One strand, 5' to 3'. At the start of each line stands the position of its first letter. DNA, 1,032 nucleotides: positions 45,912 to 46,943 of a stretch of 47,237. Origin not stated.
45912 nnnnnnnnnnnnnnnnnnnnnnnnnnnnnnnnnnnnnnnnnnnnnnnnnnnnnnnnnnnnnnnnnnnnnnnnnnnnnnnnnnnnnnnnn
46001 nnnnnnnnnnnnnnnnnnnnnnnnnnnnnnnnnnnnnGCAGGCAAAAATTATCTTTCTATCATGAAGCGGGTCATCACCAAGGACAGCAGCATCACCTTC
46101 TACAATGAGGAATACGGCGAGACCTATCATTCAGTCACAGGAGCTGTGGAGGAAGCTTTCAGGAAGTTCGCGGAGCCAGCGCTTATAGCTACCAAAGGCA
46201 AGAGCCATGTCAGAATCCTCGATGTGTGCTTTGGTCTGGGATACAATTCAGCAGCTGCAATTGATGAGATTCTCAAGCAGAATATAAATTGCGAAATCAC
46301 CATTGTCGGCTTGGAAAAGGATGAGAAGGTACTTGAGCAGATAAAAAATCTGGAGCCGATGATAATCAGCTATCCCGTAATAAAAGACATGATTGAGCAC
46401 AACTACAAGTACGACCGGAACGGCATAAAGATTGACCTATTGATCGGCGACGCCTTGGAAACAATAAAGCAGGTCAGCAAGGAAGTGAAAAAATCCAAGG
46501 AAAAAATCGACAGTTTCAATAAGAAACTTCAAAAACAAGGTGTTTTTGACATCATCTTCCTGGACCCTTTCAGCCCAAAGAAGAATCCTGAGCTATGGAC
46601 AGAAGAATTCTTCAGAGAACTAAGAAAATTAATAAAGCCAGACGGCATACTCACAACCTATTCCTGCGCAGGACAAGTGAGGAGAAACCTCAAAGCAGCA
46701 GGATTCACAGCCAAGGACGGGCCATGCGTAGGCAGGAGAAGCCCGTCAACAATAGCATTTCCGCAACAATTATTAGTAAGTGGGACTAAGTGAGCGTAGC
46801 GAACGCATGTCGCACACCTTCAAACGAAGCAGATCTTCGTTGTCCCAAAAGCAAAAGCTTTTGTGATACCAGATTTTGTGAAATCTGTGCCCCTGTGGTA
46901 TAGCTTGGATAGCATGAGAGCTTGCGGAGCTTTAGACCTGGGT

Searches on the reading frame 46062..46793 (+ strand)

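Call 80: search_protein_families(library=pfam, proteins=[window:46062-46793:+], max_evalue=0.001)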
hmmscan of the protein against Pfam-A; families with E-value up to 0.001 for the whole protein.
window:46062-46793:+ (243 aa): 3 families
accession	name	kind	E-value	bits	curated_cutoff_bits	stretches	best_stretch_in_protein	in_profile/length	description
PF05430.17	Methyltransf_30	-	6.9e-30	103.9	22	1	111-232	20-121/124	S-adenosyl-L-methionine-dependent methyltransferase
PF13847.12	Methyltransf_31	-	4.7e-05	23.5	27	0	139-203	53-113/145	Methyltransferase domain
PF01564.23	Spermine_synth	-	0.00011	22.2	22.9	0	69-200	35-131/186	Spermine/spermidine synthase domain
